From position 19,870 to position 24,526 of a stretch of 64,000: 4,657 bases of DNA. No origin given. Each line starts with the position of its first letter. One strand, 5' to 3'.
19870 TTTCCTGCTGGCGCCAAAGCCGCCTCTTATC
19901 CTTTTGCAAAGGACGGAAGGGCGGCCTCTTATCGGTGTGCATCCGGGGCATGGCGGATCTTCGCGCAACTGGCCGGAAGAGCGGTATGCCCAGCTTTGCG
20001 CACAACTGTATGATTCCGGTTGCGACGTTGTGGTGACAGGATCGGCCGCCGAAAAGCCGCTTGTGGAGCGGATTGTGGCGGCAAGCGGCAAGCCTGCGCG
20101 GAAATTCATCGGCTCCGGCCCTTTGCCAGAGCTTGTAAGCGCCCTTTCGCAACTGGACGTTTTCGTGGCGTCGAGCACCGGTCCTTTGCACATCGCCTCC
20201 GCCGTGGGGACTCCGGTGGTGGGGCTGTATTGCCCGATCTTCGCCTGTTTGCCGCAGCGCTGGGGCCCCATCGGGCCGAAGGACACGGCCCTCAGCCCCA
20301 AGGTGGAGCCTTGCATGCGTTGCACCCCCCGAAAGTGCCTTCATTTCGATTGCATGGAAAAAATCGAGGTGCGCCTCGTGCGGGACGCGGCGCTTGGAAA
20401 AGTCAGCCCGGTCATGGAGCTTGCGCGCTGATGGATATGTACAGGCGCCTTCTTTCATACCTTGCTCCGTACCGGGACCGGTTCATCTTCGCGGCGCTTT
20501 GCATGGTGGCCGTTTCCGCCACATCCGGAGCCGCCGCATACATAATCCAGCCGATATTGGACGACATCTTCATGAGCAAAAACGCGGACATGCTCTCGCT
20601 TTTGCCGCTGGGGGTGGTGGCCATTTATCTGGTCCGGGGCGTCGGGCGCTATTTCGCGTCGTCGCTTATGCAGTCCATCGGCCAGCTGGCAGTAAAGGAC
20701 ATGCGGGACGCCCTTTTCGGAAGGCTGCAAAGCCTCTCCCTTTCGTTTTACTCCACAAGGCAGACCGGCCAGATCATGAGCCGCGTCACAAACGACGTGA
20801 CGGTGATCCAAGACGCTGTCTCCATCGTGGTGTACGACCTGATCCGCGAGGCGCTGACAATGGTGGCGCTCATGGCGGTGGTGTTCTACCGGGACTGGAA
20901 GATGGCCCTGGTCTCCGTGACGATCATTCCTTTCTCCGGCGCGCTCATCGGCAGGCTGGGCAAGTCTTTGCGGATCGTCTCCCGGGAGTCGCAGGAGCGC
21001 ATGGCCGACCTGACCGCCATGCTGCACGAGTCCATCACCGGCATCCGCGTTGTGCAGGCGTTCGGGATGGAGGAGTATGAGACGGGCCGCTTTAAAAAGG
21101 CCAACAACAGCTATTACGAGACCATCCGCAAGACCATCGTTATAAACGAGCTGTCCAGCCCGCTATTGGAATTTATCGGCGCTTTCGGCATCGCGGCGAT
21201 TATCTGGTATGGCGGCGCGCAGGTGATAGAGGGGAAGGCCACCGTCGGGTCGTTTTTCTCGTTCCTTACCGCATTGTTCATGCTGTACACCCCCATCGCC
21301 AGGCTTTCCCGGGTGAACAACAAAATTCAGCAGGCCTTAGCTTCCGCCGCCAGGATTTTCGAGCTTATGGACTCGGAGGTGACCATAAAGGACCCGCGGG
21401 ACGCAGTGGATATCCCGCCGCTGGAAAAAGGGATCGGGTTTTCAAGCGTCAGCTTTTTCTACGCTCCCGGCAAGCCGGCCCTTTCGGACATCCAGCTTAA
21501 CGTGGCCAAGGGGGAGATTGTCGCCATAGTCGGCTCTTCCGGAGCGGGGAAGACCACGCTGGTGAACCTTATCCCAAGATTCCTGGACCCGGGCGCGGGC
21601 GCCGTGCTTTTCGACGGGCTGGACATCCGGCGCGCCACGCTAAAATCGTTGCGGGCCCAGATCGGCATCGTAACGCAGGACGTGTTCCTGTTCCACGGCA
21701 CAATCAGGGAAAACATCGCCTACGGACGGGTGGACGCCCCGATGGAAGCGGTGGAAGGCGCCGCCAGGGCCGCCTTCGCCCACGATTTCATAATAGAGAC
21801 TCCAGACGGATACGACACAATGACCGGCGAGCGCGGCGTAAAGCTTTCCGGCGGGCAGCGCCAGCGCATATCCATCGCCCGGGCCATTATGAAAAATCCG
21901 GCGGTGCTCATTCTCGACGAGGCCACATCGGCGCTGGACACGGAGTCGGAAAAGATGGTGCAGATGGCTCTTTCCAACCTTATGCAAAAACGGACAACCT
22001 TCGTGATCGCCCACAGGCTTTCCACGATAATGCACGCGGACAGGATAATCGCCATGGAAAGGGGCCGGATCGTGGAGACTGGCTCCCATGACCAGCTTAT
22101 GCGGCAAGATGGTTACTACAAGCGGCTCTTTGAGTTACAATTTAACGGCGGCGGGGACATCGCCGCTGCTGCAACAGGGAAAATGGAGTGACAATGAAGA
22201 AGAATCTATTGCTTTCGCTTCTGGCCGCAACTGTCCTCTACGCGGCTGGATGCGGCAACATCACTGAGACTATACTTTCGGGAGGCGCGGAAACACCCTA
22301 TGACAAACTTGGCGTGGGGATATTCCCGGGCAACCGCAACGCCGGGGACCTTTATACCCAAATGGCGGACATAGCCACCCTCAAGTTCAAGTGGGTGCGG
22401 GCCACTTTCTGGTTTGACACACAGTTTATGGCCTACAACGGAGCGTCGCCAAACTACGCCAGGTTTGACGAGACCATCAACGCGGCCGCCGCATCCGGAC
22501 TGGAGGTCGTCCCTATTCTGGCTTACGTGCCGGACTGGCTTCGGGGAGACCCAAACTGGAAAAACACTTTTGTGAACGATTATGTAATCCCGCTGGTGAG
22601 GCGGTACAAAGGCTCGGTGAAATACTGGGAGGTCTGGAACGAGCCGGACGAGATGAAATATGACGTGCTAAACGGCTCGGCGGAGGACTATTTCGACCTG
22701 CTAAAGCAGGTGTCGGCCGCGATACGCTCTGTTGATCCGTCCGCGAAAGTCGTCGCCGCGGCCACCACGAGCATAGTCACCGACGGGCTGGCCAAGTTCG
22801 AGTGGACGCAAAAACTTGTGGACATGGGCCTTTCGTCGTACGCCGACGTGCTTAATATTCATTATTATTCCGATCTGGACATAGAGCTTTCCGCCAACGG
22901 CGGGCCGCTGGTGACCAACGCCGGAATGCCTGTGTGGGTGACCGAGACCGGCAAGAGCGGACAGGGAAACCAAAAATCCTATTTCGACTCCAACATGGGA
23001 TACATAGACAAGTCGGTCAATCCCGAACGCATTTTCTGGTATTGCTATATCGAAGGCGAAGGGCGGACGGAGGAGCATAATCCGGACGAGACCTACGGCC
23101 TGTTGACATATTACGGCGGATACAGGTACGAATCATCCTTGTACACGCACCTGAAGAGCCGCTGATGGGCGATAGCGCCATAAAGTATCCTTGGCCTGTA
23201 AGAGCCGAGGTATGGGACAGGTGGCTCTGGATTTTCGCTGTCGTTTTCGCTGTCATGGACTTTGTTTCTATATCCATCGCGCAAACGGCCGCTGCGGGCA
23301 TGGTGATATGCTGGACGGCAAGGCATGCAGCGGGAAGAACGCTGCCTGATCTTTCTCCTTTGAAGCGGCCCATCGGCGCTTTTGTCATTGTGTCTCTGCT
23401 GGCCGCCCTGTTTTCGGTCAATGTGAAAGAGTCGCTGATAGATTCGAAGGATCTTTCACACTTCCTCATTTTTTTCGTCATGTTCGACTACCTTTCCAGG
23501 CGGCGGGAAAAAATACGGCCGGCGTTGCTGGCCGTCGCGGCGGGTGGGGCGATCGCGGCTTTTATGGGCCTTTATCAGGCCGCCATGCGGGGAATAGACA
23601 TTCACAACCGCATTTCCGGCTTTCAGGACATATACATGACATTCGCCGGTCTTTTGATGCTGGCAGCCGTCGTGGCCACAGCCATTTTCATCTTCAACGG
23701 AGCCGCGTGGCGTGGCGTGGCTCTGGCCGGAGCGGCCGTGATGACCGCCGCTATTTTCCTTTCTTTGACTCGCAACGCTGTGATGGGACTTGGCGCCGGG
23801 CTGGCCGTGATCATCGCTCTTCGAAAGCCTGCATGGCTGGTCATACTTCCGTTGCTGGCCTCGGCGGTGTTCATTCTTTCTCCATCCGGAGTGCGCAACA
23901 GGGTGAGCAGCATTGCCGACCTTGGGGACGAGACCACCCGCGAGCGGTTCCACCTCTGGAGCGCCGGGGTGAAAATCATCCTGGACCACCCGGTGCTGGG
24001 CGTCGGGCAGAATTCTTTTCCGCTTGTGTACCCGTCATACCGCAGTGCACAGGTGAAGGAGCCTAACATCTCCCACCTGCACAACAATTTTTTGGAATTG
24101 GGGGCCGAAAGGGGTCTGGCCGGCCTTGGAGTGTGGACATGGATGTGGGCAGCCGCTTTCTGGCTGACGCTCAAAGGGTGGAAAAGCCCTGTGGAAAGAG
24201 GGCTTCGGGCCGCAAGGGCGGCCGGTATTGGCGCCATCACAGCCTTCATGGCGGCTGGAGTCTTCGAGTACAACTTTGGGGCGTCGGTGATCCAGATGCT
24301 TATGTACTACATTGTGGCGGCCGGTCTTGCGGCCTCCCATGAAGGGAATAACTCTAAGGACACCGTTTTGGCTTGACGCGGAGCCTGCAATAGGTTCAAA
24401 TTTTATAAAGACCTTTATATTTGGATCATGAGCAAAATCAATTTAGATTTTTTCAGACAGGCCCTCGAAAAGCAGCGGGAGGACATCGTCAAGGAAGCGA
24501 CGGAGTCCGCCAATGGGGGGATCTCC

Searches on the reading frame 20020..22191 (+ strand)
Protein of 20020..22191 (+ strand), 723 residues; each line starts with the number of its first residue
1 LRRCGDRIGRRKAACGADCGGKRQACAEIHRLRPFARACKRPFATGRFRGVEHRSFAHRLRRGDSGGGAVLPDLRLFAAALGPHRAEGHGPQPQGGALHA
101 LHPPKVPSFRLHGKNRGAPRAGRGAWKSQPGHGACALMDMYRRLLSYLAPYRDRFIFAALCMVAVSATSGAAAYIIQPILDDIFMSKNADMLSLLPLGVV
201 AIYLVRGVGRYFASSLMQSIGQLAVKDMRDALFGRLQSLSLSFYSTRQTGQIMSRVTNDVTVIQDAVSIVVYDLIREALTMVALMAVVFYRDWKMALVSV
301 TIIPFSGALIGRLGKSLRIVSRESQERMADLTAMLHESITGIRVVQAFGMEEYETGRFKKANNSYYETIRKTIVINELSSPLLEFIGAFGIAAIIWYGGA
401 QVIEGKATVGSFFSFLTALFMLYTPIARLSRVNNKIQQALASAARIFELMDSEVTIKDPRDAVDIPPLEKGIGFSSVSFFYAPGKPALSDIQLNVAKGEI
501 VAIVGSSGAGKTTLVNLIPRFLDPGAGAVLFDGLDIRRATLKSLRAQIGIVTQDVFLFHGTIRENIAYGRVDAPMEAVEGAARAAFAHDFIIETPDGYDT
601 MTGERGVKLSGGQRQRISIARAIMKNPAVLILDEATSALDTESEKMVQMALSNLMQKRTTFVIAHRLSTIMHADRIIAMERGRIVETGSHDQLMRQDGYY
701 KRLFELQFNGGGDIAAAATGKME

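Call 8: search_protein_families(library=pfam, proteins=[window:20020-22191:+], max_evalue=0.00001)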
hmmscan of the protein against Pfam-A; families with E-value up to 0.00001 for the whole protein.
window:20020-22191:+ (723 aa): 3 families
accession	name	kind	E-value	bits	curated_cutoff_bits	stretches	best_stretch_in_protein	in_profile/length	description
PF00664.28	ABC_membrane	-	2e-57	195.4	28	1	156-425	2-273/274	ABC transporter transmembrane region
PF00005.33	ABC_tran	-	6.2e-33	114.7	25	1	488-637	1-137/137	ABC transporter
PF02463.25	SMC_N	-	2.9e-07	30.6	40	0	530-680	112-212/220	RecF/RecN/SMC N terminal domain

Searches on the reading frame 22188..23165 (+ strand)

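Call 8: search_protein_families(library=pfam, proteins=[window:22188-23165:+], max_evalue=0.00001)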
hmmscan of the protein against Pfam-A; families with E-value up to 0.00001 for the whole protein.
window:22188-23165:+ (325 aa): 3 families
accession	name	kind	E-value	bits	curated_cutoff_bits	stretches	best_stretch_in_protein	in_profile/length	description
PF11790.14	Glyco_hydro_cc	-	4.7e-09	36.6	21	1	141-289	63-211/237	Glycosyl hydrolase catalytic core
PF00150.24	Cellulase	-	6.8e-09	36.1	23.5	1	59-284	27-266/272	Cellulase (glycosyl hydrolase family 5)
PF01229.23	Glyco_hydro_39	-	1.1e-07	31.5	26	1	124-192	127-197/472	Glycosyl hydrolases family 39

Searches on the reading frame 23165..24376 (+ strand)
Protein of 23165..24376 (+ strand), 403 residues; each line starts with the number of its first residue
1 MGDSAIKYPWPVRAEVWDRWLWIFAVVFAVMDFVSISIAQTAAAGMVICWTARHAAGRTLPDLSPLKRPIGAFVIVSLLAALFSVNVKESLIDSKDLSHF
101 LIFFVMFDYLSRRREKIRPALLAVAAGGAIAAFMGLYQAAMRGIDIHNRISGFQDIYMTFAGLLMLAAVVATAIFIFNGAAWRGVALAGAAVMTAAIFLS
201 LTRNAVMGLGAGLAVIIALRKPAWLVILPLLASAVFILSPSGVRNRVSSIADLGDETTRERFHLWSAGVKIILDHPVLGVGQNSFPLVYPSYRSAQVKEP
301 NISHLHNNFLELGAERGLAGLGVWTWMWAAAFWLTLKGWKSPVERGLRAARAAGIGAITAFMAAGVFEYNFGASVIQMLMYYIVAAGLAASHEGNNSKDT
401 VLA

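Call 8: search_protein_families(library=pfam, proteins=[window:23165-24376:+], max_evalue=0.00001)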
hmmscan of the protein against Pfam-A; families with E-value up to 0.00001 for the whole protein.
window:23165-24376:+ (403 aa): 1 family
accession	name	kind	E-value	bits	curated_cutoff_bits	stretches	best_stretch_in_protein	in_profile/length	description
PF04932.20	Wzy_C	-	1.2e-21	77.5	31.7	1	189-324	2-148/149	O-Antigen ligase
